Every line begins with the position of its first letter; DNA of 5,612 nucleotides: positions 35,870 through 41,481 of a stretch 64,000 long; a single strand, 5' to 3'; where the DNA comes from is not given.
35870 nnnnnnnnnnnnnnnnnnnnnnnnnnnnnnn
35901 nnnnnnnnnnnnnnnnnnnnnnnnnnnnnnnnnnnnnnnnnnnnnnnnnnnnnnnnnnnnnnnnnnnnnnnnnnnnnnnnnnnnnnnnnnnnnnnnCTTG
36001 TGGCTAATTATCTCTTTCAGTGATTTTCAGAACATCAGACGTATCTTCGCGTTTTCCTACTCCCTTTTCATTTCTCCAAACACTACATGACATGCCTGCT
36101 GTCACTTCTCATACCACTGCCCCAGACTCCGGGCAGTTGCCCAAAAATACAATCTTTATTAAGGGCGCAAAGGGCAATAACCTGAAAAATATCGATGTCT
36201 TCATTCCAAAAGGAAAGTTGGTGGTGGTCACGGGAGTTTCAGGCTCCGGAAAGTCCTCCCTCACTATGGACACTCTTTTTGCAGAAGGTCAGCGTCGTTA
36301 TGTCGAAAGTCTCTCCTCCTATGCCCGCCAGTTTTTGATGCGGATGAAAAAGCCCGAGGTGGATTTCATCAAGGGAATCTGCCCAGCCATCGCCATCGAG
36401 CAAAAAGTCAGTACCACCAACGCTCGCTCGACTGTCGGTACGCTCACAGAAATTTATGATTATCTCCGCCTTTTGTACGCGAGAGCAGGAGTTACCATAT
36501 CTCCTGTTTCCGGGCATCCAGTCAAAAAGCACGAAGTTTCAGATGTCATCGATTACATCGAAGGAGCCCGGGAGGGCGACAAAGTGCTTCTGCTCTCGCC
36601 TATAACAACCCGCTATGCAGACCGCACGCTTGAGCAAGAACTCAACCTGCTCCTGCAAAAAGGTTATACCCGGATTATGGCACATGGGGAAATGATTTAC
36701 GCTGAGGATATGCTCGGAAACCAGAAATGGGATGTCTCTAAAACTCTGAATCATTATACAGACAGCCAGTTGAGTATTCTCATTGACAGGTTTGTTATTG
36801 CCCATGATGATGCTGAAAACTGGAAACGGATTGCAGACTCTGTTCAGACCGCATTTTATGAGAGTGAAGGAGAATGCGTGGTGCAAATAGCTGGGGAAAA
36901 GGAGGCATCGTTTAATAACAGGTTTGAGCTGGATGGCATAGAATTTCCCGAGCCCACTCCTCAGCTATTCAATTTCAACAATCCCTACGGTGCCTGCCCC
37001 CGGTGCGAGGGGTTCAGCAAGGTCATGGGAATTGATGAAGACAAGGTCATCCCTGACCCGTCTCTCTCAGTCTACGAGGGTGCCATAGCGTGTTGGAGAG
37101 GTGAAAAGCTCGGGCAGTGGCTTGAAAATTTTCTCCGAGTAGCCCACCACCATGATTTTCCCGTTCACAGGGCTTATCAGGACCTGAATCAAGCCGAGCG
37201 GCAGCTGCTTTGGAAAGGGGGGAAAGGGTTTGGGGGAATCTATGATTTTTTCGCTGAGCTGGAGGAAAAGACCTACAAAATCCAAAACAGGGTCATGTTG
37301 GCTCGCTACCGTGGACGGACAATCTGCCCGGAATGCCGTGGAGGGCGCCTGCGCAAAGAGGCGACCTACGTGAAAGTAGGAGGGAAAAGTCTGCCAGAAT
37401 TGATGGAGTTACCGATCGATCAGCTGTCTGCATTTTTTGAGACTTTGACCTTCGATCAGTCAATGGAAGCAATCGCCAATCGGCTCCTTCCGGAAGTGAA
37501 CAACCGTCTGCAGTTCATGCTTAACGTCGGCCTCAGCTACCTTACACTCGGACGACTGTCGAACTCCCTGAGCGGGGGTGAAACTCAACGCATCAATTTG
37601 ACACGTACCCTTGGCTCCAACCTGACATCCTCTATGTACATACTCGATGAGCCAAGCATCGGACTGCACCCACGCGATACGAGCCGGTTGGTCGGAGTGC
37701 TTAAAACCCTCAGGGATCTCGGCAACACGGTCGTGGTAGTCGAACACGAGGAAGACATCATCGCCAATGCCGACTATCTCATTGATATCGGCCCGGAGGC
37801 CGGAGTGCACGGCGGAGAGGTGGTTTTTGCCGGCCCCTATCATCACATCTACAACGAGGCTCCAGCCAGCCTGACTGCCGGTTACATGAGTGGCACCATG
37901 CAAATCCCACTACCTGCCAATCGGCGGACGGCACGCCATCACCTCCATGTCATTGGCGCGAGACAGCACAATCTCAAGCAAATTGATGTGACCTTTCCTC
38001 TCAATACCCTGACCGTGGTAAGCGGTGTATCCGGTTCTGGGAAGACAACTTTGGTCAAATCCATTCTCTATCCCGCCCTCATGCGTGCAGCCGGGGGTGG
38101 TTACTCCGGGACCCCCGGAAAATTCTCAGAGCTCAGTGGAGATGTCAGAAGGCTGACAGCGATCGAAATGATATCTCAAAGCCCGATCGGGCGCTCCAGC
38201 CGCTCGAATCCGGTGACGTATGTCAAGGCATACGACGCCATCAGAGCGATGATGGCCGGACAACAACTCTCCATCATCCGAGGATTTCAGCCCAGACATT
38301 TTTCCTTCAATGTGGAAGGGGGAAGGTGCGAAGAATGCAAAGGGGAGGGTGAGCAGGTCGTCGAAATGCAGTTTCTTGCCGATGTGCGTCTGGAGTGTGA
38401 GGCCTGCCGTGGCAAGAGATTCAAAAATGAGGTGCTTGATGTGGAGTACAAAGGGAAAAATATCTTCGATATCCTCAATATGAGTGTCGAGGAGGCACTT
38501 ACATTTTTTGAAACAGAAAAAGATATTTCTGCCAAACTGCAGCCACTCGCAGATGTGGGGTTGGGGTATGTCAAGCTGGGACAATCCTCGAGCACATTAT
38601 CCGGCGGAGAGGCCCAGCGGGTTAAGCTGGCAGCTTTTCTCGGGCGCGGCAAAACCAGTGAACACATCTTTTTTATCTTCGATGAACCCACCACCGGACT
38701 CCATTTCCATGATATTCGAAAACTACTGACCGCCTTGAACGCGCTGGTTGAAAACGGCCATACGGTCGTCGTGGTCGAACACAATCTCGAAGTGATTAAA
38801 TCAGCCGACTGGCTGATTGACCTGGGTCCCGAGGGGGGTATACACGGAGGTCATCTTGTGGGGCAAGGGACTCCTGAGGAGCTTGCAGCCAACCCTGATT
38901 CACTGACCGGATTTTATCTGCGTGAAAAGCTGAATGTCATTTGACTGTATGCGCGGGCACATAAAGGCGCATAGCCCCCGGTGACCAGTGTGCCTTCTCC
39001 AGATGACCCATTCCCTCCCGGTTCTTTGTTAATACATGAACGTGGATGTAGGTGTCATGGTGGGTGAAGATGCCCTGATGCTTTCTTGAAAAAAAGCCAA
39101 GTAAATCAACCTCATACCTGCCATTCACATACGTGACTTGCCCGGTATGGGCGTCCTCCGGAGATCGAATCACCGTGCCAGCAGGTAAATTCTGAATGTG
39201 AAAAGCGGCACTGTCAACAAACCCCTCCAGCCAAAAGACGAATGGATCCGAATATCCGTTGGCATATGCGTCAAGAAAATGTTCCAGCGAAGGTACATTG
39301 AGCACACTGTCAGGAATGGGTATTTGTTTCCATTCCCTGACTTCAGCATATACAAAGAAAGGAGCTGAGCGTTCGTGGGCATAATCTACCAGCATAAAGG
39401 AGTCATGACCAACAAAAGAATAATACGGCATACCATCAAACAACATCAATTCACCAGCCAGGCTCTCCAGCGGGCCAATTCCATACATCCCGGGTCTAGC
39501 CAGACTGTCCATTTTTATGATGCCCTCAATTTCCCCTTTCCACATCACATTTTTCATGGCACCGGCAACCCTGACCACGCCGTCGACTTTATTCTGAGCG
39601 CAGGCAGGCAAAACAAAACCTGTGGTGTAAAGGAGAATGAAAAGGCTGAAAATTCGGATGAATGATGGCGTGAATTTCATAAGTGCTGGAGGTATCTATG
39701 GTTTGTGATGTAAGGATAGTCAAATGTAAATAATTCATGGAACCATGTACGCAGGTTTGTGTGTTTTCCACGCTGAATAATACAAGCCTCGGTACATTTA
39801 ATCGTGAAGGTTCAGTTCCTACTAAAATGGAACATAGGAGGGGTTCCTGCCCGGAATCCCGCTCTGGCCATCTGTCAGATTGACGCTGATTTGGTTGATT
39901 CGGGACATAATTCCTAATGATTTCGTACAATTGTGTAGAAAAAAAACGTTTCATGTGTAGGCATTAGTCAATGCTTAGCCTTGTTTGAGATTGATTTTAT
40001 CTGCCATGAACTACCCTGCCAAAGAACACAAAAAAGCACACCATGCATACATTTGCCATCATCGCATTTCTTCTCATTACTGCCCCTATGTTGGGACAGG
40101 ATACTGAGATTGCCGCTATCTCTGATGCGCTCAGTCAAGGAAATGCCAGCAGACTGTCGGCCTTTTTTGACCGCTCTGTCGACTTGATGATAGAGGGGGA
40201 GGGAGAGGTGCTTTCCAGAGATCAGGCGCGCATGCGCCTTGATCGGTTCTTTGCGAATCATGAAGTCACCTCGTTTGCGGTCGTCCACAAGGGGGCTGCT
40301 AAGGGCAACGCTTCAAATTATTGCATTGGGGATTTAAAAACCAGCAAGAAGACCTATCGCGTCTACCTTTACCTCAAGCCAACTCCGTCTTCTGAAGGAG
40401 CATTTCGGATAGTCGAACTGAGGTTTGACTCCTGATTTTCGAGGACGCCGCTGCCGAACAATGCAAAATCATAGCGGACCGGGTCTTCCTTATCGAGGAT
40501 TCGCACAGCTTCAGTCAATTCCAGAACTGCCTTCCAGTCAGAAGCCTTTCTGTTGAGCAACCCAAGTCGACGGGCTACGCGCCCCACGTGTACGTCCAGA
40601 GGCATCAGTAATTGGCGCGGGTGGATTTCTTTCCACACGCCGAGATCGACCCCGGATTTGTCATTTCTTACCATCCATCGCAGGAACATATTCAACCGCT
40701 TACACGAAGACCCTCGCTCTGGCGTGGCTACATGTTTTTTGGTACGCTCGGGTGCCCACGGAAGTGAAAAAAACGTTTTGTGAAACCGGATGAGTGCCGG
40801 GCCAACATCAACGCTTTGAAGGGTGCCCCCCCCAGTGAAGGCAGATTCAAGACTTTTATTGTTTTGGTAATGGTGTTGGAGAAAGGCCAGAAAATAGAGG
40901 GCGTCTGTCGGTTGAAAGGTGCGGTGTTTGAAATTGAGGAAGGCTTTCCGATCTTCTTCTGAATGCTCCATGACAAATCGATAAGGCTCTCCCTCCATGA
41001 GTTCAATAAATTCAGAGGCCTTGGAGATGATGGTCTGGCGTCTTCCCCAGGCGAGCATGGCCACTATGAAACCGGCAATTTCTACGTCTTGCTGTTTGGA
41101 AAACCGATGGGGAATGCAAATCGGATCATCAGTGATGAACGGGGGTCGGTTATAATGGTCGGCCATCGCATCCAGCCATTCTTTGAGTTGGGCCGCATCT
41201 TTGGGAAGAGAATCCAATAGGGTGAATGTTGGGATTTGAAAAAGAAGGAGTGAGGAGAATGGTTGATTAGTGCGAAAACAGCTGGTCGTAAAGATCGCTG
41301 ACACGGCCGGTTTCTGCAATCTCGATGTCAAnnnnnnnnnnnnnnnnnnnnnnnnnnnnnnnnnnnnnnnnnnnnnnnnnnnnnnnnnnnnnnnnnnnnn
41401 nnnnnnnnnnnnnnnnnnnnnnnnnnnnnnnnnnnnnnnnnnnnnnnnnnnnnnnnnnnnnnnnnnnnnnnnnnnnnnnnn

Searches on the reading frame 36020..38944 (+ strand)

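Call 11: search_protein_families(library=pfam, proteins=[window:36020-38944:+])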
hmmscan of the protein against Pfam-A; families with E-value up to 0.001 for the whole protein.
window:36020-38944:+ (974 aa): 17 families
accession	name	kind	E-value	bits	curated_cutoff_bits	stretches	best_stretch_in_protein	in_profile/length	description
PF00005.33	ABC_tran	-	4.7e-20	73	25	0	467-545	59-135/137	ABC transporter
PF17760.6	UvrA_inter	-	9.7e-15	54.8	23.3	1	173-290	3-107/109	UvrA interaction domain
PF02463.25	SMC_N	-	2.1e-13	50.6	40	1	64-591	23-212/220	RecF/RecN/SMC N terminal domain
PF17755.6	UvrA_DNA-bind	-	2.8e-12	47.3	23.2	1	339-403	1-65/110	UvrA DNA-binding domain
PF13304.12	AAA_21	-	6.2e-12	46.6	27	0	522-573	242-295/304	AAA domain, putative AbiEii toxin, Type IV TA system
PF13191.12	AAA_16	-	1e-09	39.6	32.6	0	62-105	21-63/167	AAA ATPase domain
PF13555.12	AAA_29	-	1.2e-06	28.6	27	0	656-685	16-48/61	P-loop containing region of AAA domain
PF20703.3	nSTAND1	-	2.7e-06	27.7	27.1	0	66-90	34-58/379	Novel STAND NTPase 1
PF03193.22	RsgA_GTPase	-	1.1e-05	25.8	30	0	43-82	85-123/174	RsgA GTPase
PF13476.12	AAA_23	-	8.6e-05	23.7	27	0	642-684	2-41/201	AAA domain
PF13481.12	AAA_25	-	8.9e-05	22.6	27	0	57-86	25-54/195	AAA domain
PF01443.25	Viral_helicase1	-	0.00018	21.8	21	0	665-685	1-21/228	Viral superfamily 1 RNA helicase core domain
PF13671.12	AAA_33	-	0.00024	21.9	27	0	664-683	1-20/143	AAA domain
PF06745.19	ATPase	-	0.00026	20.9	26.6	0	659-686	16-43/231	KaiC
PF20720.3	nSTAND3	-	0.00043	20.5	27.2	0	664-688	19-43/155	Novel STAND NTPase 3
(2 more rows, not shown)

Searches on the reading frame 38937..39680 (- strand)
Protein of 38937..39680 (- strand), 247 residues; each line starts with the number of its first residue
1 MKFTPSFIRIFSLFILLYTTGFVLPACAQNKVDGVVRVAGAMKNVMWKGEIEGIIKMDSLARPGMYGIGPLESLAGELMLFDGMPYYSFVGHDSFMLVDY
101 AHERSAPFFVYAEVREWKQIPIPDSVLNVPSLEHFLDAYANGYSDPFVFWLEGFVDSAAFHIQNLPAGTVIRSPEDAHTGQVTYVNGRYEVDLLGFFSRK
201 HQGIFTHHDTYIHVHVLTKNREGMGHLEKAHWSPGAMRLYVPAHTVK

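Call 11: search_protein_families(library=pfam, proteins=[window:38937-39680:-])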
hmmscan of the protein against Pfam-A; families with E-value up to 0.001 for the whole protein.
window:38937-39680:- (247 aa): 1 family
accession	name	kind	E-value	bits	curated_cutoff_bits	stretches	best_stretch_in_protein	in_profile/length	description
PF03306.18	AAL_decarboxy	-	3.4e-12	46.6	25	1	44-235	8-192/219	Alpha-acetolactate decarboxylase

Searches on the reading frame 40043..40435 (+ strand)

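Call 11: search_protein_families(library=pfam, proteins=[window:40043-40435:+])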
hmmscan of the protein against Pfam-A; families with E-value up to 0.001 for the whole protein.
window:40043-40435:+ (130 aa): 1 family
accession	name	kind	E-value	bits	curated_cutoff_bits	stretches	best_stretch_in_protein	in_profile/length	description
PF16022.11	DUF4783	-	1.1e-24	86.9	24.1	1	24-129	2-102/102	Domain of unknown function (DUF4783)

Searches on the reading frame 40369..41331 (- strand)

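Call 11: search_protein_families(library=pfam, proteins=[window:40369-41331:-])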
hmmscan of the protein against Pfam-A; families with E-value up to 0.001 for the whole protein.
window:40369-41331:- (320 aa): 1 family
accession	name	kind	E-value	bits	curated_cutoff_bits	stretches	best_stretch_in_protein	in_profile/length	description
PF09674.15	DUF2400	-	1.7e-83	280.5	25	1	69-296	1-224/225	Protein of unknown function (DUF2400)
